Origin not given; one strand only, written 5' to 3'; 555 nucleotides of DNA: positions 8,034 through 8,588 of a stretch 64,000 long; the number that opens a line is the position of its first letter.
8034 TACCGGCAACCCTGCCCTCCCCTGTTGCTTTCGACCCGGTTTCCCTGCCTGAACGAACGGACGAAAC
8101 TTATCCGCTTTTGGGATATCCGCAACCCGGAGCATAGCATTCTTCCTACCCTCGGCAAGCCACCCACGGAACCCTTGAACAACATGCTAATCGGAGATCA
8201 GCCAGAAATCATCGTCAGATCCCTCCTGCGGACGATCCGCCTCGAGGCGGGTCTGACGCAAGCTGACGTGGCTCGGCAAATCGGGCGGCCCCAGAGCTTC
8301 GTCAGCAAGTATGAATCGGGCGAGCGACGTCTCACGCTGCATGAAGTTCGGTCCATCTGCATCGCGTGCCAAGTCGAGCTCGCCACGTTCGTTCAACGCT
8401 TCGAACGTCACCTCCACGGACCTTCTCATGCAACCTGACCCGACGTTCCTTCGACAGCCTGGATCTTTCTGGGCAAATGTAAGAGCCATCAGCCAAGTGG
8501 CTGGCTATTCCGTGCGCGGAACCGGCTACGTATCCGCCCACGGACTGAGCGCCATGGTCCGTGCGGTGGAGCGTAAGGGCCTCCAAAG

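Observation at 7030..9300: Low-GC island carrying a complete C-protein-controlled restriction-modification system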

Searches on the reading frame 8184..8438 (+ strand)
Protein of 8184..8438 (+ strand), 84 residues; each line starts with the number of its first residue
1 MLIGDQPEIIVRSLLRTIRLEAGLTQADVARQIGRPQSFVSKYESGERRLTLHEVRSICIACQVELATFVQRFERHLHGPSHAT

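Call 3: search_protein_families(library=pfam, proteins=[window:8184-8438:+], max_evalue=1)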
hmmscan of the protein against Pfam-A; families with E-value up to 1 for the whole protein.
window:8184-8438:+ (84 aa): 9 families
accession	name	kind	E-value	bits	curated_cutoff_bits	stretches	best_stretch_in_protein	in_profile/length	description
PF13560.12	HTH_31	-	6.1e-13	49.3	27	1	14-65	5-57/64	Helix-turn-helix domain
PF01381.28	HTH_3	-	4.9e-12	46.1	23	1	15-67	1-53/55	Helix-turn-helix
PF13443.12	HTH_26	-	1.4e-05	25.7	22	1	15-68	2-56/63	Cro/C1-type HTH DNA-binding domain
PF12844.13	HTH_19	-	0.00042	20.6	30.2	1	14-58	3-47/64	Helix-turn-helix domain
PF13412.12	HTH_24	-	0.0095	15.9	21.9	1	10-38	4-32/48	Winged helix-turn-helix DNA-binding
PF08535.16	KorB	-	0.011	16.1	22.3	1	22-45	2-25/89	KorB domain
PF22495.2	HTH_92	-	0.035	13.9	27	1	16-47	1-32/45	RsaL-like HTH domain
PF04545.22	Sigma70_r4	-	0.064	13.2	24.1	1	19-44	17-41/50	Sigma-70, region 4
PF13384.12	HTH_23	-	0.066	13.5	24.6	1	16-42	9-36/50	Homeodomain-like domain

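Call 4: search_protein_families(library=ncbifam, proteins=[window:8184-8438:+], max_evalue=1)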
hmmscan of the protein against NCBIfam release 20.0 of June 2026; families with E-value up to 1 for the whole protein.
window:8184-8438:+ (84 aa): 12 families
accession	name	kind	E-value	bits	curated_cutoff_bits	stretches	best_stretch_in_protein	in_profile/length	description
TIGR03070.1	couple_hipB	subfamily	2.1e-08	34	71.65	1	14-61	6-53/58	type II toxin-antitoxin system Y4mF family antitoxin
NF041951.1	phage_RstR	subfamily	2.5e-06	27.7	80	1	15-72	7-64/108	RstR family transcriptional repressor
TIGR03830.1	CxxCG_CxxCG_HTH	subfamily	1.3e-05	25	61.8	1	9-50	64-105/127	type II TA system antitoxin MqsA family protein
NF047948.1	male_kill_WMK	equivalog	3.6e-05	23.4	300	1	15-70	10-65/300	WO male-killing family protein Wmk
NF007271.0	PRK09726.1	equivalog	0.00046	20.1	79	1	14-65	16-67/88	type II toxin-antitoxin system antitoxin HipB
NF038139.1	Reg_Aceta_RamB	equivalog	0.0047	15.6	700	1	11-70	3-62/465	acetate metabolism transcriptional regulator RamB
TIGR00270.2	TIGR00270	equivalog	0.011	15.5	110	1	14-65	79-130/159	multiprotein bridging factor aMBF1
NF041575.1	antitoxPezA_Strep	equivalog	0.016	15.2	290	1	15-66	6-57/158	type II toxin-antitoxin system antitoxin PezA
TIGR01128.2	holA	equivalog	0.022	14.1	80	1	12-62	240-291/316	DNA polymerase III subunit delta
NF006015.0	PRK08154.1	subfamily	0.028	13.6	204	1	15-73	35-93/314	anaerobic benzoate catabolism transcriptional regulator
NF058600.1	TransRegSco1979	equivalog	0.065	12.3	350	1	9-64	7-62/280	Sco1979 family transcriptional regulator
NF007257.0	PRK09706.1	subfamily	0.15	11.9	101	1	15-49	10-44/135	transcriptional repressor DicA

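Call 7: search_protein_families(library=padloc, proteins=[window:8184-8438:+], max_evalue=1)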
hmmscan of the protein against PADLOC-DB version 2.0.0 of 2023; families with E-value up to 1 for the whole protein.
window:8184-8438:+ (84 aa): 21 families
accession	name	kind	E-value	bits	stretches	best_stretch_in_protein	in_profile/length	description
PDLC02926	HTH_VI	-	2.1e-08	32.3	1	13-70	4-61/92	-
PDLC04142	capH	-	4.3e-07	29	1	10-74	6-70/103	capH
PDLC03951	RmrA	-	1.4e-06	25.5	1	15-76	13-74/400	-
PDLC03954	RmrA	-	1.1e-05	22.6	1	14-74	14-74/380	-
PDLC03952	RmrA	-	1.2e-05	22.4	1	9-72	21-84/395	-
PDLC04758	PDC-M64B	-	6.5e-05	21.4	1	17-69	37-89/123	-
PDLC03668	Control_protein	-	8.7e-05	21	1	14-64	12-62/79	control protein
PDLC03949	RmrA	-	0.00016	18.7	1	15-71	7-63/363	-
PDLC03665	Control_protein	-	0.00026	19.2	1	11-68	9-67/77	control protein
PDLC03953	RmrA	-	0.00026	18.4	1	15-68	10-63/373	-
PDLC04760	PDC-M64C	-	0.00046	18.5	1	19-61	35-77/93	-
PDLC04759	PDC-M64B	-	0.00048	18.2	1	21-58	37-74/135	-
PDLC04757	PDC-M64B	-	0.00054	17.9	1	21-58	40-77/128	-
PDLC03955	RmrA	-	0.0009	16.6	1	16-70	26-80/371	-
PDLC03947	RmrA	-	0.0013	15.7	1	11-72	12-73/383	-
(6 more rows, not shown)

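Call 10: search_solved_structures(query=window:8184-8438:+, max_evalue=1, show_alignments=3)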
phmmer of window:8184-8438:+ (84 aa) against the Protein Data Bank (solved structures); distinct sequences matched with E-value up to 1: 52.
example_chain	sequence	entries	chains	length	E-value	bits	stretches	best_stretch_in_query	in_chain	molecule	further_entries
3eus_A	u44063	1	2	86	1.8e-10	43.9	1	11-63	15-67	DNA-binding protein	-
3f6w_A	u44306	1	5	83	4.6e-09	39.5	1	13-64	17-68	XRE-family like protein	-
2b5a_A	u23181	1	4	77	5.7e-07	32.8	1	14-75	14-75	C.BclI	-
4i6u_A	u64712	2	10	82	0.00014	25.2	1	13-71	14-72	Regulatory protein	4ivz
2ef8_A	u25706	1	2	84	0.0002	24.7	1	13-57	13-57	Putative transcription factor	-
28tn_A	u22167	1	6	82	0.00025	24.4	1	15-62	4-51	lambda repressor-like protein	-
4i6t_A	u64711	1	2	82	0.00039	23.8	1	13-71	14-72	Regulatory protein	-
3clc_A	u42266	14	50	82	0.00039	23.8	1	13-71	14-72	Regulatory protein | R-M CONTROLLER PROTEIN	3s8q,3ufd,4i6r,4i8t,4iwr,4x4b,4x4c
4fn3_A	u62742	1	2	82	0.00054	23.4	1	13-71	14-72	Regulatory protein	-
3g5g_A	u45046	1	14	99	0.00063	23.2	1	13-71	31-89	Regulatory protein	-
3fya_A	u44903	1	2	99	0.0012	22.3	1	13-71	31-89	Regulatory protein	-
4ia8_A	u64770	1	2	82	0.002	21.6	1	13-71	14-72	Regulatory protein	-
4f8d_A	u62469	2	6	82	0.0028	21.1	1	13-71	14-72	Regulatory protein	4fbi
2mez_A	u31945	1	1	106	0.0074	19.8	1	13-73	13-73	Multiprotein Bridging Factor (MBP-like)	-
4z5h_A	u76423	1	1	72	0.0083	19.6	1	13-58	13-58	Antitoxin HipB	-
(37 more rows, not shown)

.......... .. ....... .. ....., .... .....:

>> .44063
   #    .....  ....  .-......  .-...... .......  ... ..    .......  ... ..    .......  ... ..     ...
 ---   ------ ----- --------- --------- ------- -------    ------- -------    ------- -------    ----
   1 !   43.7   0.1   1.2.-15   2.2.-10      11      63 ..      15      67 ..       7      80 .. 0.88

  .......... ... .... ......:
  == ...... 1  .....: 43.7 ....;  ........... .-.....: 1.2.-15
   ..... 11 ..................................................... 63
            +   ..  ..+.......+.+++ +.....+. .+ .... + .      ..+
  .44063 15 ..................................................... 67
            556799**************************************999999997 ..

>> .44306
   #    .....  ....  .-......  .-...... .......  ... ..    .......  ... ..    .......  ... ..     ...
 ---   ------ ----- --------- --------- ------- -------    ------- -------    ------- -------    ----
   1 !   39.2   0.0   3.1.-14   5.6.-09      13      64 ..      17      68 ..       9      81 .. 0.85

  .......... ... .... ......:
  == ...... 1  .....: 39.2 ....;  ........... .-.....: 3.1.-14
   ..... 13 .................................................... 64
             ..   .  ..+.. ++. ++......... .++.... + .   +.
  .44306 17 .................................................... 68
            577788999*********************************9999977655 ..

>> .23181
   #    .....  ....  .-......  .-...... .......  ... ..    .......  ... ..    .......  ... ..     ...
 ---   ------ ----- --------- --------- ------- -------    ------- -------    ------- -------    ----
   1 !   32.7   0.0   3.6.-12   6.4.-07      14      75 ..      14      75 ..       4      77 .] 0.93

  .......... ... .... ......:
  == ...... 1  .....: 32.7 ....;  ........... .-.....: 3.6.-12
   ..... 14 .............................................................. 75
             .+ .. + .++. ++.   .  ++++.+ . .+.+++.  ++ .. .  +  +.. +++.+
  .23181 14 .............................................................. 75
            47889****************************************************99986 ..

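Call 69: list_cluster_members(proteins=[P0001, window:8184-8438:+])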
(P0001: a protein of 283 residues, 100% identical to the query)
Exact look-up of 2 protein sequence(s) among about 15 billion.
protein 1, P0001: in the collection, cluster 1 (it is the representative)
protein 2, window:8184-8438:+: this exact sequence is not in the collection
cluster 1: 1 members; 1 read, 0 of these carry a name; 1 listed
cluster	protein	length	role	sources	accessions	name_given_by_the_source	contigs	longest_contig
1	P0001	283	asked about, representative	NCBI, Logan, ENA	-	-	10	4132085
